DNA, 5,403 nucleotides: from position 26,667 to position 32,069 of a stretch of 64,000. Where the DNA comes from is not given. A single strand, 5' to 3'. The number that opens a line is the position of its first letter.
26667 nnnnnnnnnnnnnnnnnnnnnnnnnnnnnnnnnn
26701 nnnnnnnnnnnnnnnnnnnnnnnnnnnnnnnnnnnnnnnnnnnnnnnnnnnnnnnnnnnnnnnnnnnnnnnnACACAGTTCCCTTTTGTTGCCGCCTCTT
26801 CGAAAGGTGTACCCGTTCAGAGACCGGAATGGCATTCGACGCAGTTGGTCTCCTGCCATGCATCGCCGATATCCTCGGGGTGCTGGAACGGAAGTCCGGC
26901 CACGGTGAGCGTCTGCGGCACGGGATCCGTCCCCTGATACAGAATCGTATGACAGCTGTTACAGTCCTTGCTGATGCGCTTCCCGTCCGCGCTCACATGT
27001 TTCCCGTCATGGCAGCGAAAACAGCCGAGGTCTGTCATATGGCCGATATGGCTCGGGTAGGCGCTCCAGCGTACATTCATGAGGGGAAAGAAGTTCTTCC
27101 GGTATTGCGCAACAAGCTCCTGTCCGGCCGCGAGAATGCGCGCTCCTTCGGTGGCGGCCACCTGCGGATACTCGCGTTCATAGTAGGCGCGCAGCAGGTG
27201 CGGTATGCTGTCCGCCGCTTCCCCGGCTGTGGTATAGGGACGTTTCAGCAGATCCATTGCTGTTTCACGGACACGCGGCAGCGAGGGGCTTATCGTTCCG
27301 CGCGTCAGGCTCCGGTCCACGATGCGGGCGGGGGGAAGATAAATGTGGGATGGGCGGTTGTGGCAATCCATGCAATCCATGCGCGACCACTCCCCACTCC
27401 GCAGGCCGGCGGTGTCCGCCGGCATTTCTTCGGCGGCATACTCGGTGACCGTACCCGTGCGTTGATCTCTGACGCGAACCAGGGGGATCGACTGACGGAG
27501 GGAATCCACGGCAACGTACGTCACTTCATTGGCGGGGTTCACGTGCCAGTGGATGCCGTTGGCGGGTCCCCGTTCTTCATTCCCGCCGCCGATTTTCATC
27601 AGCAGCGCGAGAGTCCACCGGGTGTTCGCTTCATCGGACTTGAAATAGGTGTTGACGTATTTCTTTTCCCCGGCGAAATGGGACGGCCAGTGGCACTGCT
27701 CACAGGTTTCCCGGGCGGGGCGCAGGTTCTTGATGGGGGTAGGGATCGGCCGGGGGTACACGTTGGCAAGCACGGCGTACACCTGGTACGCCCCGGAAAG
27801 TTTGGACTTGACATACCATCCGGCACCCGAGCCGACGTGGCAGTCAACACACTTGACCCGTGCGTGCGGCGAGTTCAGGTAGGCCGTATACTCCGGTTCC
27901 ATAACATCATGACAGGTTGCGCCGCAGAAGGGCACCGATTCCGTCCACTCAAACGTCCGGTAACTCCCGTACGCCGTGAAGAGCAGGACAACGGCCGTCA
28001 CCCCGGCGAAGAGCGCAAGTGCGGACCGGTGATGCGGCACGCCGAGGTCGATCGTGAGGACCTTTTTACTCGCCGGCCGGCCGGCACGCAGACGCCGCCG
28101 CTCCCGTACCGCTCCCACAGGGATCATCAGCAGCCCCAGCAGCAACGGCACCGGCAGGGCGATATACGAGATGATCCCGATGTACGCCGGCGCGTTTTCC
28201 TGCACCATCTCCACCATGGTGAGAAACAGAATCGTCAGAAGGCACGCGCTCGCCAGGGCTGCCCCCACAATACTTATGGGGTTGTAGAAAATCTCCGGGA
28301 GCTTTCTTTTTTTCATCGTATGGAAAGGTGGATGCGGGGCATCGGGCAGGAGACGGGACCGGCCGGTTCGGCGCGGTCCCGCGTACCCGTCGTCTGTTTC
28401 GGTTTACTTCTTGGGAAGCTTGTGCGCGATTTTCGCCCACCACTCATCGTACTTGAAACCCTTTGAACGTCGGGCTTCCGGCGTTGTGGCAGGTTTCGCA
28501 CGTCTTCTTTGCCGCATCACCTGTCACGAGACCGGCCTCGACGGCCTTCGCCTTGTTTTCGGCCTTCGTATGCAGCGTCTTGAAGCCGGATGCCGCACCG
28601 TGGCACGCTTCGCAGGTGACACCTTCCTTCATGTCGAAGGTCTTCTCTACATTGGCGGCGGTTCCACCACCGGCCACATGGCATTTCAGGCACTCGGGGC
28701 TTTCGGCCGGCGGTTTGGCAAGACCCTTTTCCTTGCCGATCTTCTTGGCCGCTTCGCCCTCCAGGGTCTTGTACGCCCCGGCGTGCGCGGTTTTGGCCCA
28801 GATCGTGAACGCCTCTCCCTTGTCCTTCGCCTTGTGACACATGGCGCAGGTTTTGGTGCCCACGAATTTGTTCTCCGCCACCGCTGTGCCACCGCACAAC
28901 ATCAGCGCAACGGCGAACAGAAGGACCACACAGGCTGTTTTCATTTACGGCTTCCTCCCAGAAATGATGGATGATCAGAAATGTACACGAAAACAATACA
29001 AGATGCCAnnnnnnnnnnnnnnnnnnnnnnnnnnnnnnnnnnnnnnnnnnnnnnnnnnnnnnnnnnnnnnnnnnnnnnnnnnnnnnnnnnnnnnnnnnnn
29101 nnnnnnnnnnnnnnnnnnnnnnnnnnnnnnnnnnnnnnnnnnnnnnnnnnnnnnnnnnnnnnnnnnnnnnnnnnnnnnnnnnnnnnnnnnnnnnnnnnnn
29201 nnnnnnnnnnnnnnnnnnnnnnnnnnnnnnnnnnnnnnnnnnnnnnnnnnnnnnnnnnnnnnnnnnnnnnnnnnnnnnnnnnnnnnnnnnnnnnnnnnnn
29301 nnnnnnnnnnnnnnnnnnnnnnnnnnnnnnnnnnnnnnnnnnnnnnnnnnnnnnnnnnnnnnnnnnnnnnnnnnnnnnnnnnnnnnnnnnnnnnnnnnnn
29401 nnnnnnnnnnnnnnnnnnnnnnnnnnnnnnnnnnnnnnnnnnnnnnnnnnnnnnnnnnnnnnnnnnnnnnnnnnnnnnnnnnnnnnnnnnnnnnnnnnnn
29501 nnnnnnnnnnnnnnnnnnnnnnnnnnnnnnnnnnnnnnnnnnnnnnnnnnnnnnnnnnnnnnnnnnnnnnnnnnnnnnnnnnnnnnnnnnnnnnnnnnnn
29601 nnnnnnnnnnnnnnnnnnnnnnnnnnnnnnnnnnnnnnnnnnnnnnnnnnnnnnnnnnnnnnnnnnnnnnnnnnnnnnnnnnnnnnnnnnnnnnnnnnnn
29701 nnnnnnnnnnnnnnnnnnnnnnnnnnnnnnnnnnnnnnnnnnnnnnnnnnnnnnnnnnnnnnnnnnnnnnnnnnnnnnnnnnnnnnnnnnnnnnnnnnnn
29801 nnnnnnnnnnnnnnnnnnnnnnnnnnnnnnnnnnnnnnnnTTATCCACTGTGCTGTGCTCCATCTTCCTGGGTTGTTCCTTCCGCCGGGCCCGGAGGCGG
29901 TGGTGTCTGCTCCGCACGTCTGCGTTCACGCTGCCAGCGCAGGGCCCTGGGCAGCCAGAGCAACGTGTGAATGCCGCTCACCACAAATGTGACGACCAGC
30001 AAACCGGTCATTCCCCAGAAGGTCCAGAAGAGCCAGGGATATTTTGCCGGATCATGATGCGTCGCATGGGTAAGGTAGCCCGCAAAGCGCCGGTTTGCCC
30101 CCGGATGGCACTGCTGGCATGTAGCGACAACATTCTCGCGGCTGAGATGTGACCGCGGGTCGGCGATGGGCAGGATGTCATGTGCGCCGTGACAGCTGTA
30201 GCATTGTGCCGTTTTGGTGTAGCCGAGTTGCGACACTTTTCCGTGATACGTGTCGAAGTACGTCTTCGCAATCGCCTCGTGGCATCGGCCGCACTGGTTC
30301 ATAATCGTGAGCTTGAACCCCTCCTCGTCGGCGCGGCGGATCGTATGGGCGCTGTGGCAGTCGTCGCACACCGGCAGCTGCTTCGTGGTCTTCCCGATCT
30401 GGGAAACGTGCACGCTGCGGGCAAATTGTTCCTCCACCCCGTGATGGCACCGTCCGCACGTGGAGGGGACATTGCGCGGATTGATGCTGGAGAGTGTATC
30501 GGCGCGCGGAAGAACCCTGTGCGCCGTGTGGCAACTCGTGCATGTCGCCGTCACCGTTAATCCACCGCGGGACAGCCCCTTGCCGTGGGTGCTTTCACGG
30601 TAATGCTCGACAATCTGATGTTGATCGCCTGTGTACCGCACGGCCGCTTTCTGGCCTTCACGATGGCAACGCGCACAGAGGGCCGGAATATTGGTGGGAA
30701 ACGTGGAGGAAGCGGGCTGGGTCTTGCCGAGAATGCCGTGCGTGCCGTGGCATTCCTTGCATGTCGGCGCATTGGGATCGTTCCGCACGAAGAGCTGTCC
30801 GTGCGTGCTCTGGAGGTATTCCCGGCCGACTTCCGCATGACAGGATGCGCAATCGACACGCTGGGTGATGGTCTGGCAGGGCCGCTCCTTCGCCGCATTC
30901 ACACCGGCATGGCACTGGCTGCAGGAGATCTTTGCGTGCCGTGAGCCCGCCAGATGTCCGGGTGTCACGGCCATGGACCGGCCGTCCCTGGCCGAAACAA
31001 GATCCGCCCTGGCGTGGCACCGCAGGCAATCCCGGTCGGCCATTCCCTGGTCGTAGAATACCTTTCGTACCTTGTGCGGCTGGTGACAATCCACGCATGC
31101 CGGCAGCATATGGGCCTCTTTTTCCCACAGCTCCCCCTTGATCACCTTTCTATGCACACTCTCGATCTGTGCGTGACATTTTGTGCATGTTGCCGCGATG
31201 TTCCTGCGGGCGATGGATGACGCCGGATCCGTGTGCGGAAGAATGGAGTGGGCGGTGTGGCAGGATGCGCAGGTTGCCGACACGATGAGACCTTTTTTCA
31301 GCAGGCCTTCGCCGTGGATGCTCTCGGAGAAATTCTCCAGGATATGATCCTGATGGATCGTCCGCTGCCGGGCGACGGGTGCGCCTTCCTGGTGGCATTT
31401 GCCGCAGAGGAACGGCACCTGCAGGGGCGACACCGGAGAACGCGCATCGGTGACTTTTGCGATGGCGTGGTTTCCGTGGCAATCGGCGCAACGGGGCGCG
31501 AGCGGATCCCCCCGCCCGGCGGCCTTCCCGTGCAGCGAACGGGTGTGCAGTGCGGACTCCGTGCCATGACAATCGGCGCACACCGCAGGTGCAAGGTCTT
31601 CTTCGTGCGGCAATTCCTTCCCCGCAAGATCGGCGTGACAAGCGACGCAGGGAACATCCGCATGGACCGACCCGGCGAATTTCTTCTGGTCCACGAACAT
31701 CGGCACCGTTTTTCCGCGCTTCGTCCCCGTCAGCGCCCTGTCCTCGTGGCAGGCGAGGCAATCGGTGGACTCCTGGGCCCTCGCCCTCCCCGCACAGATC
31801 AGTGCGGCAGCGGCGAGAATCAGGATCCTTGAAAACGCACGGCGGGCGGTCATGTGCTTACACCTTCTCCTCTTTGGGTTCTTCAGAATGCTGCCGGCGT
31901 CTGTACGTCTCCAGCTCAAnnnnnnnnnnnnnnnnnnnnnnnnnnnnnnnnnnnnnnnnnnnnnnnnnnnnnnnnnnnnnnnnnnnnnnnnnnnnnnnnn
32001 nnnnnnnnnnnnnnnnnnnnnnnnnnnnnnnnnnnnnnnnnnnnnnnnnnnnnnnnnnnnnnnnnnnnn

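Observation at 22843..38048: Self-contained multihaem 'wire' from the quinone pool to the cell surface, packaged with its own sigma-54 two-component switch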

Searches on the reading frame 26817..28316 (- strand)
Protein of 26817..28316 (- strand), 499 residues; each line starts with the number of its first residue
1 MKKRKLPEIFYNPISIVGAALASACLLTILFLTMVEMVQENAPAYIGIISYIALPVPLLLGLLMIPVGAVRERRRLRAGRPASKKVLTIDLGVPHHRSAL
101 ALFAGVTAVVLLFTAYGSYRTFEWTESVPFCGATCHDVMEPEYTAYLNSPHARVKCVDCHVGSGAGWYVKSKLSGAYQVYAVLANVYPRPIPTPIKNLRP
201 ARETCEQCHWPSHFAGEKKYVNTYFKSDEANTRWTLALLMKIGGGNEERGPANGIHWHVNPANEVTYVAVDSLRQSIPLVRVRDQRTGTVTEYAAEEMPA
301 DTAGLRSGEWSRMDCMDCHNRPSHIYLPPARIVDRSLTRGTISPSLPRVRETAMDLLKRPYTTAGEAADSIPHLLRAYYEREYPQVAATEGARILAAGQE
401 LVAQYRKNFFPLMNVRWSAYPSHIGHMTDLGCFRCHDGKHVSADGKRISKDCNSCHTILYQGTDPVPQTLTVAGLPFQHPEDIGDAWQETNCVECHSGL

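Call 4: search_protein_families(library=pfam, proteins=[window:26817-28316:-], max_evalue=0.01)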
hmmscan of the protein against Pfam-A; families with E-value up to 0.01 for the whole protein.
window:26817-28316:- (499 aa): 6 families
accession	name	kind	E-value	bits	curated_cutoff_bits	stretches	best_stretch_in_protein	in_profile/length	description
PF03264.19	Cytochrom_NNT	-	2.6e-13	50.5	24.1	1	100-185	8-97/174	NapC/NirT cytochrome c family, N-terminal region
PF14522.11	Cytochrome_C7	-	6.2e-08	32.8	24.8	1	427-457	43-67/67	Cytochrome c7 and related cytochrome c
PF14537.11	Cytochrom_c3_2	-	3.6e-07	31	25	1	428-497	5-65/79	Cytochrome c3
PF02335.20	Cytochrom_C552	-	0.00021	20.8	24.1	0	114-161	205-252/438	Cytochrome c552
PF22113.1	Mtrc-MtrF_II-IV_dom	-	0.0025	17.8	30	0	146-213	74-131/176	Outer membrane cytochrome MtrC/MtrF-like, domains II/IV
PF02085.21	Cytochrom_CIII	-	0.0029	18.4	22.9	0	422-497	24-83/101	Class III cytochrome C family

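Call 5: search_protein_families(library=ncbifam, proteins=[window:26817-28316:-], max_evalue=0.01)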
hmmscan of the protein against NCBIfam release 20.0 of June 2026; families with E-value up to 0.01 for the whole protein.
window:26817-28316:- (499 aa): 7 families
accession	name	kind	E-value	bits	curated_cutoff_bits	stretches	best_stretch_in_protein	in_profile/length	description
TIGR03153.1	cytochr_NrfH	equivalog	2.7e-13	50.2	134.2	1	104-210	4-110/138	cytochrome c nitrite reductase small subunit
TIGR03507.1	decahem_SO1788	subfamily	9.6e-05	21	209.3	0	133-220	247-313/672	OmcA/MtrC family decaheme c-type cytochrome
NF011606.0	PRK15032.1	equivalog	0.00021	20.5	455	1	98-183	16-104/390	pentaheme c-type cytochrome TorC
NF047727.1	4hemeCytCCctA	equivalog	0.00057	20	180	1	426-496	34-104/109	tetraheme c-type cytochrome CctA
NF041762.1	diheme_GEGP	equivalog_domain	0.00063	19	300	1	417-471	15-73/359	GEGP motif-containing diheme protein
TIGR02161.1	napC_nirT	subfamily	0.00079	19.4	310.6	1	103-183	22-105/185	periplasmic nitrate (or nitrite) reductase c-type cytochrome, NapC/NirT family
NF051471.1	cytcCgr1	equivalog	0.003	17.2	340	1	98-149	6-54/204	cytochrome c-type protein Cgr1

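Call 46: search_solved_structures(query=window:26817-28316:-, max_evalue=1)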
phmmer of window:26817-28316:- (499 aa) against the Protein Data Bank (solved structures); distinct sequences matched with E-value up to 1: 3.
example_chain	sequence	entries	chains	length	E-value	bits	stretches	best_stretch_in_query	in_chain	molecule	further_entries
2j7a_C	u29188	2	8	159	0.0004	22.6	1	105-210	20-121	CYTOCHROME C QUINOL DEHYDROGENASE NRFH | NAPC/NIRT CYTOCHROME C FAMILY PROTEIN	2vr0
1ehj_A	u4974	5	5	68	0.36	12.8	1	421-457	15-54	CYTOCHROME C7 | CYTOCHROME C551.5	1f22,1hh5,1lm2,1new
1kwj_A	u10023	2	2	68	0.38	12.7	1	422-457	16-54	cytochrome c7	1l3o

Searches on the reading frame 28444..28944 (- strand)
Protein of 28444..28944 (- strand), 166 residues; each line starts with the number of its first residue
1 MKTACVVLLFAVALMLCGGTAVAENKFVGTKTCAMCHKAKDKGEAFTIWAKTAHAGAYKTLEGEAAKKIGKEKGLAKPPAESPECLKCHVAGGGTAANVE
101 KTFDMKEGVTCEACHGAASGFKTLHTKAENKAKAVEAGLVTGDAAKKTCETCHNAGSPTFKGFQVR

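Call 4: search_protein_families(library=pfam, proteins=[window:28444-28944:-], max_evalue=0.01)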
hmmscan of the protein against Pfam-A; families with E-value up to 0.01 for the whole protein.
window:28444-28944:- (166 aa): 7 families
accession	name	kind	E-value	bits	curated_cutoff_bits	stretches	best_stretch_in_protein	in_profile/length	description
PF13435.11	Cytochrome_C554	-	8.1e-17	62.4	20.8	1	32-116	1-84/84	Cytochrome c554 and c-prime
PF22113.1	Mtrc-MtrF_II-IV_dom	-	2.9e-08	33.9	30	1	28-156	26-166/176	Outer membrane cytochrome MtrC/MtrF-like, domains II/IV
PF14522.11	Cytochrome_C7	-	4.8e-06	26.7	24.8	1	83-154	14-67/67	Cytochrome c7 and related cytochrome c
PF09699.15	Paired_CXXCH_1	-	0.00029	20.9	20.6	0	79-118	3-39/41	Doubled CXXCH motif (Paired_CXXCH_1)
PF02085.21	Cytochrom_CIII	-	0.00031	21.5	22.9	0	31-115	31-101/101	Class III cytochrome C family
PF14537.11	Cytochrom_c3_2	-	0.00091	20.1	25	0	83-155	7-66/79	Cytochrome c3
PF03264.19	Cytochrom_NNT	-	0.0073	16.5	24.1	0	96-154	113-165/174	NapC/NirT cytochrome c family, N-terminal region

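Call 5: search_protein_families(library=ncbifam, proteins=[window:28444-28944:-], max_evalue=0.01)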
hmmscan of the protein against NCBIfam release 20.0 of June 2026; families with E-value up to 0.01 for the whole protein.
window:28444-28944:- (166 aa): 13 families
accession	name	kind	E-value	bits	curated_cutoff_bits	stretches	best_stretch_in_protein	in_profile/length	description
NF043010.1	Cyt554_Nsmonas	equivalog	3.6e-15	56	400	1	3-131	3-131/238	cytochrome c-550 CycA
NF041198.1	UshA_like_PCGU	equivalog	1.3e-14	53.7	275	1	23-155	401-510/519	UshA-like (seleno)protein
TIGR03507.1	decahem_SO1788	subfamily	8.3e-10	37.8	209.3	1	28-159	179-308/672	OmcA/MtrC family decaheme c-type cytochrome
NF041028.1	decahem_GSU2203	exception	8.2e-07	28.5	325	1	84-157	38-112/317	GSU2203 family decaheme c-type cytochrome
TIGR03508.1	decahem_SO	subfamily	0.0001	21.9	192.2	2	27-128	31-114/258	DmsE family decaheme c-type cytochrome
TIGR04315.1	octaheme_Shew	subfamily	0.00017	20.7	375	1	30-156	20-155/440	tetrathionate reductase family octaheme c-type cytochrome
NF041895.1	choice_anch_V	domain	0.00038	20.5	42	0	7-51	3-44/150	choice-of-anchor V domain-containing protein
NF045713.1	CxxCH_16_HmcA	equivalog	0.00047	18.9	400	1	30-121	174-258/541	sulfate respiration complex hexadecaheme cytochrome HmcA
TIGR01905.1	paired_CXXCH_1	subfamily_domain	0.00067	19.5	25.2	0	79-118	3-39/41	doubled CXXCH domain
TIGR01904.2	GSu_C4xC__C2xCH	domain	0.004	16.9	27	0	84-123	25-64/73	CxxxxCH/CxxCH domain c-type cytochrome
TIGR04257.1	nanowire_3heme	domain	0.0049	17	40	0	82-123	23-66/75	c(7)-type cytochrome triheme domain-containing protein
TIGR03153.1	cytochr_NrfH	equivalog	0.0081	16.2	134.2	0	75-135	21-79/138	cytochrome c nitrite reductase small subunit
NF047727.1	4hemeCytCCctA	equivalog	0.0093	16.1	180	0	65-156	20-107/109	tetraheme c-type cytochrome CctA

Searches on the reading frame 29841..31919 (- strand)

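Call 4: search_protein_families(library=pfam, proteins=[window:29841-31919:-], max_evalue=0.01)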
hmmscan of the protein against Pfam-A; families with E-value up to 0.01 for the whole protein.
window:29841-31919:- (692 aa): 5 families
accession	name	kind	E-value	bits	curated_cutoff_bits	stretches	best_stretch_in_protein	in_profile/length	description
PF14522.11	Cytochrome_C7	-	3.7e-24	84.8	24.8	4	540-605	13-66/67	Cytochrome c7 and related cytochrome c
PF14537.11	Cytochrom_c3_2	-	1.3e-23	83.7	25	4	518-605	9-78/79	Cytochrome c3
PF09699.15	Paired_CXXCH_1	-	7.5e-18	64.4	20.6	1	386-422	8-39/41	Doubled CXXCH motif (Paired_CXXCH_1)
PF02085.21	Cytochrom_CIII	-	1.3e-09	38.8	22.9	1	78-176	20-101/101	Class III cytochrome C family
PF22678.1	Cytochrom_c_NrfB-like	-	0.0068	17.3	27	0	245-303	1-66/89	Cytochrome c-type protein NrfB-like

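Call 5: search_protein_families(library=ncbifam, proteins=[window:29841-31919:-], max_evalue=0.01)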
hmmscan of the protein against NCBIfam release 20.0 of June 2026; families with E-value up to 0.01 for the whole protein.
window:29841-31919:- (692 aa): 9 families
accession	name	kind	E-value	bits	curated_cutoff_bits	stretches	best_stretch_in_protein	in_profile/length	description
TIGR03508.1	decahem_SO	subfamily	1.3e-25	90.4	192.2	3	187-466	7-250/258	DmsE family decaheme c-type cytochrome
NF041028.1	decahem_GSU2203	exception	3.6e-15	56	325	2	191-466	44-297/317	GSU2203 family decaheme c-type cytochrome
NF008659.0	PRK11659.1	equivalog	4.2e-06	26.6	184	1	215-303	47-143/188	cytochrome c nitrite reductase pentaheme subunit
TIGR04257.1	nanowire_3heme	domain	2.4e-05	24.4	40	0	458-495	24-61/75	c(7)-type cytochrome triheme domain-containing protein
NF040967.1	cytc_ExtN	equivalog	0.00011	21.2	200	0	323-370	32-78/415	selenite/tellurite reduction operon c-type cytochrome ExtN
NF040968.1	FeS_ExtO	equivalog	0.00022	20.1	200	0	143-249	40-137/416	selenite/tellurite reduction operon b-type cytochrome iron-sulfur cluster-binding subunit ExtO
TIGR02161.1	napC_nirT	subfamily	0.00042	20.2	310.6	0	238-284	41-87/185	periplasmic nitrate (or nitrite) reductase c-type cytochrome, NapC/NirT family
TIGR03153.1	cytochr_NrfH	equivalog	0.0014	18.7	134.2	0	537-578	99-134/138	cytochrome c nitrite reductase small subunit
TIGR03146.1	cyt_nit_nrfB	equivalog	0.0038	17.5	166.6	0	216-303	13-117/145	cytochrome c nitrite reductase pentaheme subunit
